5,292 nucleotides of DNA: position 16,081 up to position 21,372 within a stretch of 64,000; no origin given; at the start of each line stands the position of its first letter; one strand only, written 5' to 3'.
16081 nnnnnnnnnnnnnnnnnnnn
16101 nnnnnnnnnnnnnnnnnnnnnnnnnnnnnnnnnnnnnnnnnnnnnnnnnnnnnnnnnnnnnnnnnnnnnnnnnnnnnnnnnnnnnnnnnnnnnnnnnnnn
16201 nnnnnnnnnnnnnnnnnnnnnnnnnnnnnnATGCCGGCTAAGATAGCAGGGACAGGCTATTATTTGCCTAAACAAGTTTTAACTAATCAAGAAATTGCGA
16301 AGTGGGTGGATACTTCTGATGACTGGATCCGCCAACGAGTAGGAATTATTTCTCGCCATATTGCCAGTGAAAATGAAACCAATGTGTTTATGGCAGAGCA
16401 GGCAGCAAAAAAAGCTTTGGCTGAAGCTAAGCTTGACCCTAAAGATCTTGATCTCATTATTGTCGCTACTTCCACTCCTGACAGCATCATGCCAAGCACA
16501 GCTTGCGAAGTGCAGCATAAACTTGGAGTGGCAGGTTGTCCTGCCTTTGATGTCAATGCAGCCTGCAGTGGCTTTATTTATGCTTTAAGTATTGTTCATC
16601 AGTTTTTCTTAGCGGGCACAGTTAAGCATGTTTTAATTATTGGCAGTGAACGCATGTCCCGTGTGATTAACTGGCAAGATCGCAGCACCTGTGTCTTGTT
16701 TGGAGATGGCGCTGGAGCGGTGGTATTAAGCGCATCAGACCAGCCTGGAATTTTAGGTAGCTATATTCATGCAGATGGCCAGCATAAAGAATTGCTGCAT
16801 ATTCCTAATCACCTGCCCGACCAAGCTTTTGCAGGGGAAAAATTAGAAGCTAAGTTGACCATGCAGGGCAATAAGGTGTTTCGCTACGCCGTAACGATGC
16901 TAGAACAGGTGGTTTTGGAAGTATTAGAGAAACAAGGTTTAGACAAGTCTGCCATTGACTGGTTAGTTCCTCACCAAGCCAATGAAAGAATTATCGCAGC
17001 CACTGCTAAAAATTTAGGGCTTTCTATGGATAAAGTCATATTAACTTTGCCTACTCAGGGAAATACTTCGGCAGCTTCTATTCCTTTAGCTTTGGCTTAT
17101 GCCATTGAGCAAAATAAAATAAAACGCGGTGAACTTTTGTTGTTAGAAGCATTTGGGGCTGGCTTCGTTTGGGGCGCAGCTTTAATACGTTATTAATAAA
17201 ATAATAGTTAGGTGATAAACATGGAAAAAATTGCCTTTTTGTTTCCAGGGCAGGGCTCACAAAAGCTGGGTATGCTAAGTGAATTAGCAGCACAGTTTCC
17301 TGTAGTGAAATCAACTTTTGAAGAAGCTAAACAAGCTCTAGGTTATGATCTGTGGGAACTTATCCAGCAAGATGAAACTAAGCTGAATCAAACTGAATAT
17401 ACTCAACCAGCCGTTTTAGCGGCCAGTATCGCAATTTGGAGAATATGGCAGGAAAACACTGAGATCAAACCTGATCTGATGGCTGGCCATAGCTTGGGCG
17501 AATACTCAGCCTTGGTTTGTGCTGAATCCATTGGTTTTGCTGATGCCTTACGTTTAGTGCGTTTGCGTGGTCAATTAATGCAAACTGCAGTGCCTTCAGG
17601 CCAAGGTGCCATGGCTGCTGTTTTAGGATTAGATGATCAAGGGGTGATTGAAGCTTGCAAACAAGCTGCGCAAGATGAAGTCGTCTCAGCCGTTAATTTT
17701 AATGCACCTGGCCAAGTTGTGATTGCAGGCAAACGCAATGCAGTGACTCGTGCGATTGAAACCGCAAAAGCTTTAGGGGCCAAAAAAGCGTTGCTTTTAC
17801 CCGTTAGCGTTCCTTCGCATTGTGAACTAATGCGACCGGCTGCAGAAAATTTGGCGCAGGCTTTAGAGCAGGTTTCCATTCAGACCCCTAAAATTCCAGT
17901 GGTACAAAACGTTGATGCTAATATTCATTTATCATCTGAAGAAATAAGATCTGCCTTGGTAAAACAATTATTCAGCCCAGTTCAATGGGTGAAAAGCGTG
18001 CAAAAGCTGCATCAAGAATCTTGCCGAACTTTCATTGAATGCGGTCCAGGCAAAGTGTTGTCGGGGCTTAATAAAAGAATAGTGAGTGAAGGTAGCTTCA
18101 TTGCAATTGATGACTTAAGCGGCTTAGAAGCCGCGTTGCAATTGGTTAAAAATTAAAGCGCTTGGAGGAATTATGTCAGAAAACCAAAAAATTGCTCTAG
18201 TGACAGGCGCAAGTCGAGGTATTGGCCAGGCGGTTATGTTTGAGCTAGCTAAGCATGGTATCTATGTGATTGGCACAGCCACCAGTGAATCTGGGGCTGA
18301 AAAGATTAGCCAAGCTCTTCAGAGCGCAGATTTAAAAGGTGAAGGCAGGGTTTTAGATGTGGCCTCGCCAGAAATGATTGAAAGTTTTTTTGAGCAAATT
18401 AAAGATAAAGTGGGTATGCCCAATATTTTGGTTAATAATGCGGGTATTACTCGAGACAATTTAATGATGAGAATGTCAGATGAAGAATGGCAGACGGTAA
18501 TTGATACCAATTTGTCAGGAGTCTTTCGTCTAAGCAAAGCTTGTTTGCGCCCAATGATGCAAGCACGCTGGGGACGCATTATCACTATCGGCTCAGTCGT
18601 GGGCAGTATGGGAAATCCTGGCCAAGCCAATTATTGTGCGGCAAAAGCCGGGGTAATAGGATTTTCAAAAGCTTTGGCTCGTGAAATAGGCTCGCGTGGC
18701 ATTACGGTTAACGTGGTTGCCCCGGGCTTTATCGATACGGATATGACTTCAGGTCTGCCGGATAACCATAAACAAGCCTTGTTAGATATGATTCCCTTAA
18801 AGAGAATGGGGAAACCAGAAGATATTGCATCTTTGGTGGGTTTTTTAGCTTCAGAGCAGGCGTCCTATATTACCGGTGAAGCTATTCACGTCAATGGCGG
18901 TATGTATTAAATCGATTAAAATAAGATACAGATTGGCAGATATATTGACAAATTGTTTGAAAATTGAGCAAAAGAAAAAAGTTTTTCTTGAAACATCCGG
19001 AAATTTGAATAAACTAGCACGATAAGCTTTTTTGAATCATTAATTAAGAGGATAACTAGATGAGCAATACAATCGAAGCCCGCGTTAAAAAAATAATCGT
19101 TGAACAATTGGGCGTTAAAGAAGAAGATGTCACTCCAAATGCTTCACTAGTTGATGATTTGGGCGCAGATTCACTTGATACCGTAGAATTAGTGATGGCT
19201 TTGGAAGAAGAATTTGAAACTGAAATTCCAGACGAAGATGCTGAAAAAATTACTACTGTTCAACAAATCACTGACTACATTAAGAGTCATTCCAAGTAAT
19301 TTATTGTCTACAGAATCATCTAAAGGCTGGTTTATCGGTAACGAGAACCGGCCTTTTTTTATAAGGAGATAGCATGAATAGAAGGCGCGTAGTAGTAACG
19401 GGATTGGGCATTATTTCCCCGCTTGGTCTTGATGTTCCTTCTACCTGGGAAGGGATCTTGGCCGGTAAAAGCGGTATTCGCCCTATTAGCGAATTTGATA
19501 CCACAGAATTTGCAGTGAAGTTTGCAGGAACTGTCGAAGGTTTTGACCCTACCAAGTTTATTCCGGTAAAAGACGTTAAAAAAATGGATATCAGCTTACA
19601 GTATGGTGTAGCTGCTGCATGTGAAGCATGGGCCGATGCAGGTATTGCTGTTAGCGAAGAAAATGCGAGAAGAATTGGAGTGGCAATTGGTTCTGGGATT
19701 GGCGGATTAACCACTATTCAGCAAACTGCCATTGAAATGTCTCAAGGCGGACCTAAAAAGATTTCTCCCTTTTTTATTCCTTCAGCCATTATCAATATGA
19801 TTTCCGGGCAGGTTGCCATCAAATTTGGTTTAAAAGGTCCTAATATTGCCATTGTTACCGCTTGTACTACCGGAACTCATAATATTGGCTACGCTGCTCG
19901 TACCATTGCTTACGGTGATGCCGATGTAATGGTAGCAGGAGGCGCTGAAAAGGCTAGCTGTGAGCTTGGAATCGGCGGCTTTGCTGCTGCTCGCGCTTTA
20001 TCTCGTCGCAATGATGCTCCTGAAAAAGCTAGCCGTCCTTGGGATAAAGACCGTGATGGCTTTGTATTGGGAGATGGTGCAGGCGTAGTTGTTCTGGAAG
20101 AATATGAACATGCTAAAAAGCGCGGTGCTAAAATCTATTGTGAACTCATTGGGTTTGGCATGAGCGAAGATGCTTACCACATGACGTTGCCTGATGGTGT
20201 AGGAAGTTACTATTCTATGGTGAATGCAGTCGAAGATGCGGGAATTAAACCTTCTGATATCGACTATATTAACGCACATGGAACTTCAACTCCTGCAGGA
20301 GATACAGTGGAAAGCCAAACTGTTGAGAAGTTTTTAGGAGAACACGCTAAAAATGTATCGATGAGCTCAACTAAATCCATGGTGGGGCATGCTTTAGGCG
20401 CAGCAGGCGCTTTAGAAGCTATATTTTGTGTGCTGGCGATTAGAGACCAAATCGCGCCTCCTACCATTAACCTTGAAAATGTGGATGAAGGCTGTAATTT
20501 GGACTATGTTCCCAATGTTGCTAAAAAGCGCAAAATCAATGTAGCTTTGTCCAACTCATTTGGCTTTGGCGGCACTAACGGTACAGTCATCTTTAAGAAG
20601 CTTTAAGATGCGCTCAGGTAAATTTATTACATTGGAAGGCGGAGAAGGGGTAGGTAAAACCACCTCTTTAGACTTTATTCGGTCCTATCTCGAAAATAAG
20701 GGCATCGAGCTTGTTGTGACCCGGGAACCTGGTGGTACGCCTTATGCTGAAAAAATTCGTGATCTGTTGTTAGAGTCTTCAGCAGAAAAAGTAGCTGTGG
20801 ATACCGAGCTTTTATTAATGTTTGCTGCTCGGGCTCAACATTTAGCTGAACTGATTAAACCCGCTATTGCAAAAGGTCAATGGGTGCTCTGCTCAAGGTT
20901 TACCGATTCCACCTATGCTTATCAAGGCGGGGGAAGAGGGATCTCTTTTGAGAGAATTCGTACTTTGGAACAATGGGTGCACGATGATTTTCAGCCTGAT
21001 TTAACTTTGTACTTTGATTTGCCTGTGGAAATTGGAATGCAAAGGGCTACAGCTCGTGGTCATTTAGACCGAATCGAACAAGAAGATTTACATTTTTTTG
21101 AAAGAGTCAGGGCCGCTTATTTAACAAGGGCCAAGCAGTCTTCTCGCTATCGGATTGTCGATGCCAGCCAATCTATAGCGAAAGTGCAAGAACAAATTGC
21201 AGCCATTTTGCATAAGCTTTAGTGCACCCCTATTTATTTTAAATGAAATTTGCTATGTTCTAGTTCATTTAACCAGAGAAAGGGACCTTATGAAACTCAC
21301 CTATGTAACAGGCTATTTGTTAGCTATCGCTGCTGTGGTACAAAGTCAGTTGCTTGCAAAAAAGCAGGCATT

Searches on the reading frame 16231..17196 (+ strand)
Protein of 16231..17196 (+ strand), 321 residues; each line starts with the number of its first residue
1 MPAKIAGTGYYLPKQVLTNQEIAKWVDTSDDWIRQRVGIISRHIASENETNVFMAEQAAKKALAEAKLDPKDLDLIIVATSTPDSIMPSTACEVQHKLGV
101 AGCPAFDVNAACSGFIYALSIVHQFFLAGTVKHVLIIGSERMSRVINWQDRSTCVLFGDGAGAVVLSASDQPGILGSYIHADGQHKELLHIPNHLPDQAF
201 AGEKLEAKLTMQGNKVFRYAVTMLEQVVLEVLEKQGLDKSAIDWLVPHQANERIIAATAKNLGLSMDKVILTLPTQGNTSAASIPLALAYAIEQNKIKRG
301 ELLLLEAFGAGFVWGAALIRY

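Call 3: search_protein_families(library=pfam, proteins=[window:16231-17196:+], max_evalue=0.01)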
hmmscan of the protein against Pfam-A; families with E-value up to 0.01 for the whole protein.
window:16231-17196:+ (321 aa): 5 families
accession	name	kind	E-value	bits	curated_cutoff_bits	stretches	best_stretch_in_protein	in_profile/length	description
PF08541.16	ACP_syn_III_C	-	2.6e-35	120.9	26.6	1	232-321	1-90/90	3-Oxoacyl-[acyl-carrier-protein (ACP)] synthase III C terminal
PF08545.16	ACP_syn_III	-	2.2e-32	111.2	24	1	106-183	1-80/80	3-Oxoacyl-[acyl-carrier-protein (ACP)] synthase III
PF00108.29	Thiolase_N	-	1.6e-09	37.9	26.4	1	46-146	18-119/260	Thiolase, N-terminal domain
PF08392.18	FAE1_CUT1_RppA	-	3.8e-05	23.6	27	1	45-170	78-207/290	FAE1/Type III polyketide synthase-like protein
PF07451.17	SpoVAD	-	0.0039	16.4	22.1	0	52-140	52-134/329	Stage V sporulation protein AD (SpoVAD)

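Call 10: find_encoding_contigs(protein=window:16231-17196:+, flank=5000, max_places=10)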
Protein window:16231-17196:+ (321 aa): 2 contigs read that carry it; 2 places shown.
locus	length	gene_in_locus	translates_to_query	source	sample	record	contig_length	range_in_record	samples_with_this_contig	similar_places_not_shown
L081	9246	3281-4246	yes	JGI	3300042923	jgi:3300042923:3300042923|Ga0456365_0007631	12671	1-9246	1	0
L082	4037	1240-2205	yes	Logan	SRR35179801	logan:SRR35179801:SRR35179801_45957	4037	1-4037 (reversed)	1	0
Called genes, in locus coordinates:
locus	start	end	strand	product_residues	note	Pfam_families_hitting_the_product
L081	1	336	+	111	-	?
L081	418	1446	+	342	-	-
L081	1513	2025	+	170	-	PF02620:YceD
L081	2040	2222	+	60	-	PF01783:Ribosomal_L32p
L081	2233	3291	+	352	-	PF02504:FA_synthesis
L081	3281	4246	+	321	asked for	PF00108:Thiolase_N, PF08545:ACP_syn_III, PF08541:ACP_syn_III_C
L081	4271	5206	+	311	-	PF00698:Acyl_transf_1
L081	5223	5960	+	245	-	PF00106:adh_short, PF08659:KR, PF13561:adh_short_C2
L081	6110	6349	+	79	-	PF14573:PP-binding_2, PF00550:PP-binding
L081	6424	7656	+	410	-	PF00109:ketoacyl-synt, PF00108:Thiolase_N (faint), PF02801:Ketoacyl-synt_C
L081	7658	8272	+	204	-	PF02223:Thymidylate_kin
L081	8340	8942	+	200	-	-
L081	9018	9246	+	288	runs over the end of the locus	-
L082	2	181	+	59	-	?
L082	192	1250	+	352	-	PF02504:FA_synthesis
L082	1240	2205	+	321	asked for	PF00108:Thiolase_N, PF08545:ACP_syn_III, PF08541:ACP_syn_III_C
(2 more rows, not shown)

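Call 18: find_encoding_contigs(protein=P0004, flank=10000, max_places=10)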
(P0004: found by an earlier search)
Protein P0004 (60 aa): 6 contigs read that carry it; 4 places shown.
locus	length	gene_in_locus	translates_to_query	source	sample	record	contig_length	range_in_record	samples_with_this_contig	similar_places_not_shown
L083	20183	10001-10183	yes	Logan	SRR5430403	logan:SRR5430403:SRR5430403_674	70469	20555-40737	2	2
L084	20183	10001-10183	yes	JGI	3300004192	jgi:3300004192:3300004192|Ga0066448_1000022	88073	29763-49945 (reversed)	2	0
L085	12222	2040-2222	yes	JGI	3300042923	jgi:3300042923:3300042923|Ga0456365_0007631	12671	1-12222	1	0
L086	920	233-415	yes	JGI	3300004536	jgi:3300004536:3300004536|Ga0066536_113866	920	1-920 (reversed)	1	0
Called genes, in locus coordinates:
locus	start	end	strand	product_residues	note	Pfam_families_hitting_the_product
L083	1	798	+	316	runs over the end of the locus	PF07549:Sec_GG, PF02355:SecD_SecF_C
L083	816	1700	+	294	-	PF04354:ZipA_C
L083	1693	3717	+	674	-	PF22745:Nlig-Ia, PF01653:DNA_ligase_aden, PF03120:OB_DNA_ligase, PF03119:DNA_ligase_ZBD, PF14520:HHH_5, PF12826:HHH_2, PF14520:HHH_5, PF00533:BRCT, +1 more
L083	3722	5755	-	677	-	PF02518:HATPase_c, PF13589:HATPase_c_3 (weak)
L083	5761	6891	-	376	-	-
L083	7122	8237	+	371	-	PF00881:Nitroreductase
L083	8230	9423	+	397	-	PF00083:Sugar_tr, PF07690:MFS_1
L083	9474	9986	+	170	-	PF02620:YceD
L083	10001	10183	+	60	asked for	PF01783:Ribosomal_L32p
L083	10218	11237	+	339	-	PF02504:FA_synthesis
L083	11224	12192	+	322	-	PF00108:Thiolase_N (weak), PF08545:ACP_syn_III, PF08541:ACP_syn_III_C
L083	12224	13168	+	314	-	PF00698:Acyl_transf_1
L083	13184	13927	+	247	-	PF00106:adh_short, PF08659:KR, PF13561:adh_short_C2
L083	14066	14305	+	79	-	PF14573:PP-binding_2, PF00550:PP-binding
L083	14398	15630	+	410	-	PF00109:ketoacyl-synt, PF00108:Thiolase_N (faint), PF02801:Ketoacyl-synt_C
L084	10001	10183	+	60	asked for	PF01783:Ribosomal_L32p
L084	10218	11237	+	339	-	PF02504:FA_synthesis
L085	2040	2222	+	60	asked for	PF01783:Ribosomal_L32p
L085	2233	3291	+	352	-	PF02504:FA_synthesis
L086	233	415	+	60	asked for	PF01783:Ribosomal_L32p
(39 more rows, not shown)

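Call 41: search_solved_structures(query=L081:2233-3288:+, show_alignments=1, max_evalue=1e-10)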
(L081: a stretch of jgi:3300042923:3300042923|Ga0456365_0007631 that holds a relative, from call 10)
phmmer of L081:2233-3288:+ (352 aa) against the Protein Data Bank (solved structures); distinct sequences matched with E-value up to 1e-10: 3.
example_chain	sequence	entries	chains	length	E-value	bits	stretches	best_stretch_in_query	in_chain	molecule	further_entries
1vi1_A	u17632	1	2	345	3.7e-72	246.5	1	3-337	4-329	Fatty acid/phospholipid synthesis protein plsX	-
6a1k_A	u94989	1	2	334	1.1e-71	244.9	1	3-336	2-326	Phosphate acyltransferase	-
1u7n_A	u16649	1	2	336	6.9e-57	196.3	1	3-318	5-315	Fatty acid/phospholipid synthesis protein plsX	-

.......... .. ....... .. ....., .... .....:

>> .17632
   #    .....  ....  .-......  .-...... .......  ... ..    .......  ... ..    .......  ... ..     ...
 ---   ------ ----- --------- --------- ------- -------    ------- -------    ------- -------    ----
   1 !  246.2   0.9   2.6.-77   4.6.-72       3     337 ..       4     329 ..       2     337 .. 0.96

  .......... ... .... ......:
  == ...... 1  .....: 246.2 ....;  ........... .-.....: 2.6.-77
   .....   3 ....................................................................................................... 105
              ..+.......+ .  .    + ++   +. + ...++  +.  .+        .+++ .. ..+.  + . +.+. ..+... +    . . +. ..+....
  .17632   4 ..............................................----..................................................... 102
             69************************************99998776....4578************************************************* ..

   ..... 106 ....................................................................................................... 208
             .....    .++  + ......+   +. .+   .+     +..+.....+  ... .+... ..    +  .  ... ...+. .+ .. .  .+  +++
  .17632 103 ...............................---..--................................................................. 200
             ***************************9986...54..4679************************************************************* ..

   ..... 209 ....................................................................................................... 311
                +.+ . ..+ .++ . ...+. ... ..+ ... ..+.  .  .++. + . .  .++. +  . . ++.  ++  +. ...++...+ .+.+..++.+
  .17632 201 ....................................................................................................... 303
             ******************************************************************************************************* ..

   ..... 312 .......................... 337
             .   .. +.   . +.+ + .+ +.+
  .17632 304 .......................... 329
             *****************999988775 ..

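Call 42: search_solved_structures(query=L081:2040-2219:+, show_alignments=1, max_evalue=0.00001)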
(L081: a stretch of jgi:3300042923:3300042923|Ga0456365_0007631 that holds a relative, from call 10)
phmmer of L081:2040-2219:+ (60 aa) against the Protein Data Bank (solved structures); distinct sequences matched with E-value up to 0.00001: 26.
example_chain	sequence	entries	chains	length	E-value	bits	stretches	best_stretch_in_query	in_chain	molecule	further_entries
28nt_0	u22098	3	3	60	5.7e-27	95.3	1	1-59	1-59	Large ribosomal subunit protein bL32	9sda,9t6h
7unr_4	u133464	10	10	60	1.4e-26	94.1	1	1-60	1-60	50S ribosomal protein L32 | Large ribosomal subunit protein bL32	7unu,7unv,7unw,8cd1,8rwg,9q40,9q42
6spb_2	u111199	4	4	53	3.6e-24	86.6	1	2-54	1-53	50S ribosomal protein L32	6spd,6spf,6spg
6v39_Z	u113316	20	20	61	8.2e-23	82.3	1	1-55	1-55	50S ribosomal protein L32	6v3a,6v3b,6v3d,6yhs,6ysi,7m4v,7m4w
9hig_z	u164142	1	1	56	2.1e-22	81.1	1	1-55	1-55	Large ribosomal subunit protein bL32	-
9tz5_v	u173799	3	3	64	1.4e-21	78.5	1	1-58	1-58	Large ribosomal subunit protein bL32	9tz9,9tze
9h91_0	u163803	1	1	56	1.6e-21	78.3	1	1-55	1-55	50S ribosomal protein L32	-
11bq_z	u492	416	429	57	1.9e-21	78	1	1-54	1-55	50S ribosomal protein L32 | Large ribosomal subunit protein bL32 | 50S ribosomal protein L29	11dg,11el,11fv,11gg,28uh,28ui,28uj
9gft_n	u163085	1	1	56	2.4e-21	77.8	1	1-54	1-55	Large ribosomal subunit protein bL32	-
10qm_i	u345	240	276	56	9.8e-21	75.9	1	2-54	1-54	50S ribosomal protein L32 | Large ribosomal subunit protein bL32 | 50S ribosomal protein bL32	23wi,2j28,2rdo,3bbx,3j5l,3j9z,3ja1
5wdt_0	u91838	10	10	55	1.2e-20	75.6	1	2-54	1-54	50S ribosomal protein L32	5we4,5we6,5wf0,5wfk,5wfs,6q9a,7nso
6q97_b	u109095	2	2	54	1.7e-20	75.1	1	2-54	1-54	50S ribosomal protein L32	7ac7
24yw_2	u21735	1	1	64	2e-18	68.7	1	1-58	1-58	Large ribosomal subunit protein bL32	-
8rd8_aA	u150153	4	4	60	1.2e-17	66.2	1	1-54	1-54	Large ribosomal subunit protein bL32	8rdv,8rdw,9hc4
1nwx_Z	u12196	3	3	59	2.3e-10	43.5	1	3-54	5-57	ribosomal protein L32 | 50S ribosomal protein L32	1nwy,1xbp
5dm6_Z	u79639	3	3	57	2.4e-10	43.5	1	3-54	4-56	50S ribosomal protein L32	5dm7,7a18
1j5a_M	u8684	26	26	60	2.4e-10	43.5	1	3-54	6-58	RIBOSOMAL PROTEIN L32 | 50S ribosomal protein L32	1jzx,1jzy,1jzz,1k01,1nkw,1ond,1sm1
4v49_BZ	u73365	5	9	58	2.5e-10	43.4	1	3-54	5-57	50S ribosomal protein L32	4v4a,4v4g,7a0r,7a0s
7ood_y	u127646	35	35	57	3.4e-10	43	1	1-52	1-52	50S ribosomal protein L32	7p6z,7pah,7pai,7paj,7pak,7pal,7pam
4v4v_BZ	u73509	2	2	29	2e-09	40.6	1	27-54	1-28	50S ribosomal protein L32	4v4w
5myj_B4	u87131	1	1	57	2.8e-09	40.1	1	1-57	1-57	50S ribosomal protein L32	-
5a9z_Ab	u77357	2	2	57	2e-06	31.2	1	3-55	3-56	50S ribosomal protein L32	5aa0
4v68_B5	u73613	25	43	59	2.2e-06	31.1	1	3-55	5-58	50S ribosomal protein L32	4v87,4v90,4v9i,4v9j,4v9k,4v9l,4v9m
10px_15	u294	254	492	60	2.3e-06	31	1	3-55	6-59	50S ribosomal protein L32 | 50S ribosomal protein L33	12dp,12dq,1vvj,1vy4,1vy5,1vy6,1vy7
4v7p_B2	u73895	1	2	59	5.5e-06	29.8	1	3-55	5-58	50S ribosomal protein L32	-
4v4i_Y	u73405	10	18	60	5.7e-06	29.8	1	3-55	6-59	50S ribosomal protein L32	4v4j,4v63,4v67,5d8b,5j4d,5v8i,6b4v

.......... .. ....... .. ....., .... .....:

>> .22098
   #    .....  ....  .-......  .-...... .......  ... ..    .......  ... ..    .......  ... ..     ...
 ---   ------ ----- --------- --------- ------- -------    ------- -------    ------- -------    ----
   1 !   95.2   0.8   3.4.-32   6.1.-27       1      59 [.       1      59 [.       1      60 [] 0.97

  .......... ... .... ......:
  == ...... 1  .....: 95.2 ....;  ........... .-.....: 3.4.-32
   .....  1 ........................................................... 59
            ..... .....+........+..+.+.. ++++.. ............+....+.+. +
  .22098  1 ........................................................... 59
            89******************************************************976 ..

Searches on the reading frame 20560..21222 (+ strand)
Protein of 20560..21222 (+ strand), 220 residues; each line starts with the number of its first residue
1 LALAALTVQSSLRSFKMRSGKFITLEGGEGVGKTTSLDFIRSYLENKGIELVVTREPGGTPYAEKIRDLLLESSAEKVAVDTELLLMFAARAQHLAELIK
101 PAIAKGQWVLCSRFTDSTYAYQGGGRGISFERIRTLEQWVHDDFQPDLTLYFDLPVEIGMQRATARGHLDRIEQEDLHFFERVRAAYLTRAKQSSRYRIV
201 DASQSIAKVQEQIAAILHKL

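Call 22: search_protein_families(library=pfam, proteins=[window:20560-21222:+], max_evalue=0.001)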
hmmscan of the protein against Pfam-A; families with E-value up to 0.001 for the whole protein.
window:20560-21222:+ (220 aa): 2 families
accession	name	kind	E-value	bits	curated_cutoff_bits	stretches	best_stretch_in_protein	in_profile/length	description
PF02223.23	Thymidylate_kin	-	2.1e-52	178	27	1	25-213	1-185/185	Thymidylate kinase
PF13521.12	AAA_28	-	0.00041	21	27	1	23-188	2-147/164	AAA domain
